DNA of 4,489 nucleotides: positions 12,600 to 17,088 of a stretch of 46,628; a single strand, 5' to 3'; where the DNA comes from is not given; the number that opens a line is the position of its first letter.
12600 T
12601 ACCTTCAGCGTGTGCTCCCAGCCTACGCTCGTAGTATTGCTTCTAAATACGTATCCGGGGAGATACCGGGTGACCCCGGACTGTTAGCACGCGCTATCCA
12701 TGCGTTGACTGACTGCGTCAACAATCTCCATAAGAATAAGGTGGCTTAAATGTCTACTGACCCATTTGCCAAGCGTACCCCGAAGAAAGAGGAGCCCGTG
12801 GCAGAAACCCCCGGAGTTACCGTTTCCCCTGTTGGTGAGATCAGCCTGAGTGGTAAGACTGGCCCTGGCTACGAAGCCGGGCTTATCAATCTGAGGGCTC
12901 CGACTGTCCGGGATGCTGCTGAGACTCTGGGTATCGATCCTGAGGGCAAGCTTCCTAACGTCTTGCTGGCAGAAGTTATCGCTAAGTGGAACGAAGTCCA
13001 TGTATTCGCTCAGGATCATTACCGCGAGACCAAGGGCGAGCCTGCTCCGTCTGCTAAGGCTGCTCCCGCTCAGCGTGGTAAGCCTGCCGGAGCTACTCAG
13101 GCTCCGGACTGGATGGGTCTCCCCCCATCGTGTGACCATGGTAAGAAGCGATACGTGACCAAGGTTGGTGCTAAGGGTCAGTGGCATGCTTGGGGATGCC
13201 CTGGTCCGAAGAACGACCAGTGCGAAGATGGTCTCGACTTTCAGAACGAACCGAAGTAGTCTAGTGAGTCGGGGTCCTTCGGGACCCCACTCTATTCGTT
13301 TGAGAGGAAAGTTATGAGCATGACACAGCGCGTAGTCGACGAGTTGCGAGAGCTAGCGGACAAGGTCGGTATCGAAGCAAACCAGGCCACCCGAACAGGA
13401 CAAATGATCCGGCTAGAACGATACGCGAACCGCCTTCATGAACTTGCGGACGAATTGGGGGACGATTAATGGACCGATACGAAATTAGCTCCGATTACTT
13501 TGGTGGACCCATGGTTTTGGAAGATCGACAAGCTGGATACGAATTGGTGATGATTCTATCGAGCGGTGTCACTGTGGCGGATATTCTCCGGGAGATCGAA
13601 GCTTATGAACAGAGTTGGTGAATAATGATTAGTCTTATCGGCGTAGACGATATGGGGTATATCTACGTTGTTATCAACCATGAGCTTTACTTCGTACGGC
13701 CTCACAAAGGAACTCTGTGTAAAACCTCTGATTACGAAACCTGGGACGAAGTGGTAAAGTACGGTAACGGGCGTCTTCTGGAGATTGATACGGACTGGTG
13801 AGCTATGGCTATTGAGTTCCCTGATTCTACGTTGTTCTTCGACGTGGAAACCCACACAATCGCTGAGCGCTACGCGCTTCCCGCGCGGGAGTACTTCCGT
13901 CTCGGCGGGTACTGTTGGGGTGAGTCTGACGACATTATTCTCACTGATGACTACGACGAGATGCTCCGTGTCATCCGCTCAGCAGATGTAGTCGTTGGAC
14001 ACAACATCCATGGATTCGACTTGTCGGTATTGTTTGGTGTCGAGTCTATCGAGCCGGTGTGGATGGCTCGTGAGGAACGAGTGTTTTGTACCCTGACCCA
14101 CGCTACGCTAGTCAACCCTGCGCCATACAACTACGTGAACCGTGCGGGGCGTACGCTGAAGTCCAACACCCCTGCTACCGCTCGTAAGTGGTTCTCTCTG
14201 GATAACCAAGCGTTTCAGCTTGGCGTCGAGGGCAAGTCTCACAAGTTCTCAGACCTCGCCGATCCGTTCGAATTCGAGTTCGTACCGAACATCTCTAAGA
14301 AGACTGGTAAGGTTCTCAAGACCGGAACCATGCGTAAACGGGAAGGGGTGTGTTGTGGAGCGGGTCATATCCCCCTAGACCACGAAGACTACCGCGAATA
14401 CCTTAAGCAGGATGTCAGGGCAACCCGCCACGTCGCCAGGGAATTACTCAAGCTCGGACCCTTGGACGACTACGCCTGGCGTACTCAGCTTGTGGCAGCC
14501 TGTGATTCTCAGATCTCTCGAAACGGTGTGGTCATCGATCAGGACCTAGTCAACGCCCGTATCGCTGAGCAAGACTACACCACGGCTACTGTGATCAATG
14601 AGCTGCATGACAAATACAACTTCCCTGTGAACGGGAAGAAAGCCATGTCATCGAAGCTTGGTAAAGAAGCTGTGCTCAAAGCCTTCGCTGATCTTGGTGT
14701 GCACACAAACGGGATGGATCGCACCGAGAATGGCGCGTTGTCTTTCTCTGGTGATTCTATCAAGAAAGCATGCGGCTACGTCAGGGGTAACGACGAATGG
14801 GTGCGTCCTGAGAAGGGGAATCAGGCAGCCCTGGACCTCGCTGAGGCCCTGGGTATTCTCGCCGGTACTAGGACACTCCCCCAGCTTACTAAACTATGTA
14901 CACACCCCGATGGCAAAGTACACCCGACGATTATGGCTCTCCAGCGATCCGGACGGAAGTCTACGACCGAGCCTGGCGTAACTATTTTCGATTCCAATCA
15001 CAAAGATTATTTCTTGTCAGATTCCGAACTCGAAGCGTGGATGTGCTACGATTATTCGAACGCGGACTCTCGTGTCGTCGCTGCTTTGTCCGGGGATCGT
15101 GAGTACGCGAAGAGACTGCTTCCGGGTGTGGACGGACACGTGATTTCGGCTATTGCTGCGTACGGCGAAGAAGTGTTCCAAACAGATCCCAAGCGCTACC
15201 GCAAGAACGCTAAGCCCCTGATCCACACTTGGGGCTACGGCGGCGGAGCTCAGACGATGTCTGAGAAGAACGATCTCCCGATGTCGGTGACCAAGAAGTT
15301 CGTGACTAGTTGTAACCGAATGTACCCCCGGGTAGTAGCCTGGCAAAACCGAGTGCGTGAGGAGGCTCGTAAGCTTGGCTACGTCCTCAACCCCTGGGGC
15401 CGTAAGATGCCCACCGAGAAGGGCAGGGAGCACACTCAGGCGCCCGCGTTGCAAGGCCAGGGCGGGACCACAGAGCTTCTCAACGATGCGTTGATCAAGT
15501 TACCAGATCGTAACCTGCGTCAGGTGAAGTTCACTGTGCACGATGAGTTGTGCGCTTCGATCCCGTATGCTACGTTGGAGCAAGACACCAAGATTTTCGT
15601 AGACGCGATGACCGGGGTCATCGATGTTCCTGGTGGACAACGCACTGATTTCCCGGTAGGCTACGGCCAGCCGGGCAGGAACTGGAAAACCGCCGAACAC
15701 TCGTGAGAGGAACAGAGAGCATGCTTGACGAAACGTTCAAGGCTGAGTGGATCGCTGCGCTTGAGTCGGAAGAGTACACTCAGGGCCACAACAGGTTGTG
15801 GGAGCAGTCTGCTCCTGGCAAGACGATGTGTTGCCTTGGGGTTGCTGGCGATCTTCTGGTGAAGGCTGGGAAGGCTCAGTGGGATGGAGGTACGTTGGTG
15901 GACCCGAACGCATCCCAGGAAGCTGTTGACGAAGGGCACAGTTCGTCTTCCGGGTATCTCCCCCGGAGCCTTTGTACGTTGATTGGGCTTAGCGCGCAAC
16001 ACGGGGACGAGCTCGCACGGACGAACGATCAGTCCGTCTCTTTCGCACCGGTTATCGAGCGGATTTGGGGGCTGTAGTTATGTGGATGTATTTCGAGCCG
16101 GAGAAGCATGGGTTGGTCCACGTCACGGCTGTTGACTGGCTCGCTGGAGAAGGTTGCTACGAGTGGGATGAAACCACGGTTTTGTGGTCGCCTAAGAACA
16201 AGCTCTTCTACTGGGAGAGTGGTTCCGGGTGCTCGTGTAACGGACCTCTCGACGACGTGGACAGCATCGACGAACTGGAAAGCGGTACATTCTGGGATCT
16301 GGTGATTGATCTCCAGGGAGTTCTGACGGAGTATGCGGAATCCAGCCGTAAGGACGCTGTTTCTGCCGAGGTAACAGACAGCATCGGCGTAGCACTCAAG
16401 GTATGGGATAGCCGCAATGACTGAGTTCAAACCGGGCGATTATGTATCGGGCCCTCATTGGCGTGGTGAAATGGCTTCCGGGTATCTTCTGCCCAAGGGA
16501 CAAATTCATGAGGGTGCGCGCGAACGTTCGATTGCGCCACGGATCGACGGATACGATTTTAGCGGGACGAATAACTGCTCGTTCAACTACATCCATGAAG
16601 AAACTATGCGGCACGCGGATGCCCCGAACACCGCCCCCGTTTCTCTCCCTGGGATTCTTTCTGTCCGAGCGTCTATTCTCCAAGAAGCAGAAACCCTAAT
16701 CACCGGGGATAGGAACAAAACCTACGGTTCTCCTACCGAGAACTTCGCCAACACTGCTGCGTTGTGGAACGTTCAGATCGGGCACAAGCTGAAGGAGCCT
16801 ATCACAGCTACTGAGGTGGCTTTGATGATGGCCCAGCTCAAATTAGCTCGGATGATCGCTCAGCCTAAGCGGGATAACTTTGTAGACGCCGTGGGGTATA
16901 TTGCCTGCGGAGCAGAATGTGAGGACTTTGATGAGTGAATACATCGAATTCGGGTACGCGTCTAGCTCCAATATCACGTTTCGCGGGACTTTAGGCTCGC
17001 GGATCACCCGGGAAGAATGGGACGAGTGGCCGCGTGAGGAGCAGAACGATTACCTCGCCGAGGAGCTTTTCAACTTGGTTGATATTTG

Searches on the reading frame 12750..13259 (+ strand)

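Call 11: search_protein_families(library=phrogs, proteins=[window:12750-13259:+], max_evalue=0.001)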
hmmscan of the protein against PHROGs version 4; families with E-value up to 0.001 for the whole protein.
window:12750-13259:+ (169 aa): 1 family
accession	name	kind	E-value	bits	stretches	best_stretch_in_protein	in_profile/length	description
phrog_364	-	DNA, RNA and nucleotide metabolism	1.3e-17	65.6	1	8-159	28-181/188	ribonucleoside reductase class II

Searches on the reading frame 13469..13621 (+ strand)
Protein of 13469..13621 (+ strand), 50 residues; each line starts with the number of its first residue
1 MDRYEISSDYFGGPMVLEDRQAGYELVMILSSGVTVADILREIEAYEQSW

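Call 70: find_encoding_contigs(protein=window:13469-13621:+, flank=1500, max_places=10)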
Protein window:13469-13621:+ (50 aa): 4 contigs read that carry it; 1 place shown.
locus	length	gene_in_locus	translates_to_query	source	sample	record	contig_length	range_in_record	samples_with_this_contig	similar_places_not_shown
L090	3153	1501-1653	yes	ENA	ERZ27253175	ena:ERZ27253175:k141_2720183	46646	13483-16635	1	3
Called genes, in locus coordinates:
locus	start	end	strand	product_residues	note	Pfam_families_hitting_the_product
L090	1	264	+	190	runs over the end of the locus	PF13392:HNH_3 (weak), PF00847:AP2 (weak)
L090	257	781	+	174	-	PF25684:Mycobacteriophage_Gp53 (weak)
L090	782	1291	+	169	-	PF25690:Phage_gp49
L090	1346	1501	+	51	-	-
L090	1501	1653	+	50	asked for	-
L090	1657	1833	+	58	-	-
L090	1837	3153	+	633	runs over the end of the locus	PF00476:DNA_pol_A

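Call 86: list_cluster_members(proteins=[window:13469-13621:+])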
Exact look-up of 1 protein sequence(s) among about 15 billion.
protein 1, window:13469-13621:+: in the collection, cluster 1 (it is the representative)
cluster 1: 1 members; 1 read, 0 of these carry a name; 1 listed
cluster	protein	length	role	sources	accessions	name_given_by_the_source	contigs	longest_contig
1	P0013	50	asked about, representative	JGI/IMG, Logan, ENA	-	-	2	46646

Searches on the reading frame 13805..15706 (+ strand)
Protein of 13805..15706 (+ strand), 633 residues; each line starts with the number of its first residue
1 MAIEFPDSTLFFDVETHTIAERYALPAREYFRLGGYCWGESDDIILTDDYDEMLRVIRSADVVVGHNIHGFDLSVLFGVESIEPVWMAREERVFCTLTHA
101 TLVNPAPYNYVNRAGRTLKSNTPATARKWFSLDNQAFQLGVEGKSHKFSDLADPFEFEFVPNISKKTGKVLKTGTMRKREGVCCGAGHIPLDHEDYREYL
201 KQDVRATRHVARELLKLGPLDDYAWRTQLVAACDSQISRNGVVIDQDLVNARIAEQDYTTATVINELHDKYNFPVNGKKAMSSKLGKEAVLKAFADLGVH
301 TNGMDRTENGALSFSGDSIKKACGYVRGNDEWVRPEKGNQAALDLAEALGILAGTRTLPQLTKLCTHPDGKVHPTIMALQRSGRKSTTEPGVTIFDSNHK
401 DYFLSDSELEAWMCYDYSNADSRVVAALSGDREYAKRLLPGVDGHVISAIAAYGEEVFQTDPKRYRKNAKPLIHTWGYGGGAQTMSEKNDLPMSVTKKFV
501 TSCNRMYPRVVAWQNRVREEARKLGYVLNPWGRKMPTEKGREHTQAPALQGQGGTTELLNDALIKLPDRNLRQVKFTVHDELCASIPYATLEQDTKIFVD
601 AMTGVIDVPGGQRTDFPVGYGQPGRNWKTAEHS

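Call 11: search_protein_families(library=phrogs, proteins=[window:13805-15706:+], max_evalue=0.001)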
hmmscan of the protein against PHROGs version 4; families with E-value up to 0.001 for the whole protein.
window:13805-15706:+ (633 aa): 4 families
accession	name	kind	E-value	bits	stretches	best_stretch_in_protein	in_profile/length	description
phrog_17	-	DNA, RNA and nucleotide metabolism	3e-58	198.8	1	7-629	670-1232/1445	DNA polymerase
phrog_2573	-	DNA, RNA and nucleotide metabolism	5.6e-18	66.2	1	399-602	5-245/336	DNA polymerase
phrog_403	-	DNA, RNA and nucleotide metabolism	2.7e-06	27.5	1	51-108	132-189/321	DNA polymerase exonuclease subunit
phrog_192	-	DNA, RNA and nucleotide metabolism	0.00045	20.6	0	49-146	177-254/397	DNA polymerase exonuclease subunit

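Call 71: search_dna_similar(query=window:13805-15706:+, collection=phages, mode=protein, max_rows=12)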
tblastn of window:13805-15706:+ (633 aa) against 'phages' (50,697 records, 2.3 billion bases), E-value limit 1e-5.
Records with a match: 1436; places in all: 1436; records where one place covers at least 80% of the query: 176.
Best place of each record, by identity: <60% 1436.
By first word of the organism name: Mycobacterium 978; Microbacterium 121; Arthrobacter 76; Bacillus 56; Streptomyces 53; Rhodococcus 45; Gordonia 34; Bacteriophage 17; Vibrio 11; Curtobacterium 10; and 18 more.
By host as written in the record: Mycobacterium smegmatis mc2 155 705; Mycobacterium smegmatis mc#155 129; Microbacterium foliorum NRRL B-24224 59; Mycobacterium smegmatis mc2155 52; - 49; Arthrobacter globiformis B-2979 46; Rhodococcus erythropolis RIA 643 37; Microbacterium foliorum NRRL B-24224 SEA 35; and 120 more.
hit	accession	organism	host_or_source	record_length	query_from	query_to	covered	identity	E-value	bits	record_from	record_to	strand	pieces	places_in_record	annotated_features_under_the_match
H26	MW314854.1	Mycobacterium phage phiGD24-3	Mycobacterium abscessus GD17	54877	4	632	99%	44.2%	6e-158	508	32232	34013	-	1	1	45: DNA polymerase I | 44: hypothetical protein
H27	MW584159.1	Mycobacterium phage prophiGD24-3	Mycobacterium abscessus GD24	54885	4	632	99%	44.2%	6e-158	508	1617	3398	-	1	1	7: DNA polymerase I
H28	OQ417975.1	Mycobacterium phage prophiBWHA-1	Mycobacterium abscessus BWHA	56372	4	632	99%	44.0%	2e-157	507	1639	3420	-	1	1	7: DNA polymerase I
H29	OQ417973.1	Mycobacterium phage prophiT49-3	Mycobacterium abscessus T49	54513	5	632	99%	44.1%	4e-157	506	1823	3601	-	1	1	7: DNA polymerase I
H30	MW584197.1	Mycobacterium phage prophiGD43A-4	Mycobacterium abscessus GD43A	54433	4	632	99%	43.7%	4e-156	503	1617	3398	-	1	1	7: DNA polymerase I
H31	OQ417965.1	Mycobacterium phage prophiT46-3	Mycobacterium abscessus T46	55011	5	632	99%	43.8%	5e-157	505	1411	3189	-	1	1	6: DNA polymerase I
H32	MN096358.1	Microbacterium phage LeeroyJenkins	Microbacterium paraoxydans NRRL B-14843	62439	10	632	98%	37.4%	4e-106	358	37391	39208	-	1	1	68: DNA polymerase I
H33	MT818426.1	Microbacterium phage Lifes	Microbacterium paraoxydans NRRL B-14843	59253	10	632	98%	37.3%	2e-106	359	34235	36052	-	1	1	61: DNA polymerase I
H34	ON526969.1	Microbacterium phage Cassita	Microbacterium paraoxydans NRRL B-14843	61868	10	632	98%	36.5%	2e-102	348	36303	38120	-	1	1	65: DNA polymerase I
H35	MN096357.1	Microbacterium phage WaterT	Microbacterium paraoxydans NRRL B-14843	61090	10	632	98%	33.3%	4e-96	329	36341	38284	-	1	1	64: DNA polymerase I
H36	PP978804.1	Microbacterium phage BarnCat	Microbacterium paraoxydans NRRL B-14843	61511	10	632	98%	33.2%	3e-96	329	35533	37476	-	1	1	62: DNA polymerase I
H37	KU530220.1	Streptomyces phage Xkcd426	Streptomyces griseus subsp. griseus ...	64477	9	627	98%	27.1%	3e-48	188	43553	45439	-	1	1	DNA polymerase I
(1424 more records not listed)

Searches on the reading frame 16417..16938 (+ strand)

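Call 11: search_protein_families(library=phrogs, proteins=[window:16417-16938:+], max_evalue=0.001)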
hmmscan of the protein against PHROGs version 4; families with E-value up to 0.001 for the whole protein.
window:16417-16938:+ (173 aa): 6 families
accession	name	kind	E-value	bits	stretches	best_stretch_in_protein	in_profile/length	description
phrog_474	-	other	1.4e-29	104.9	1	83-168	128-210/274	phosphofructokinase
phrog_1167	-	other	1e-23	85.5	1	84-170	3-86/169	phosphofructokinase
phrog_6328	-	unknown function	2.4e-23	84.6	1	84-167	159-240/249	-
phrog_18396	-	unknown function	9e-15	56.4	1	81-170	154-246/248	-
phrog_1597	-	unknown function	7.5e-14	53.6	1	77-167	91-178/189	-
phrog_6342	-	unknown function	1.6e-10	42.5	1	83-168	50-132/236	-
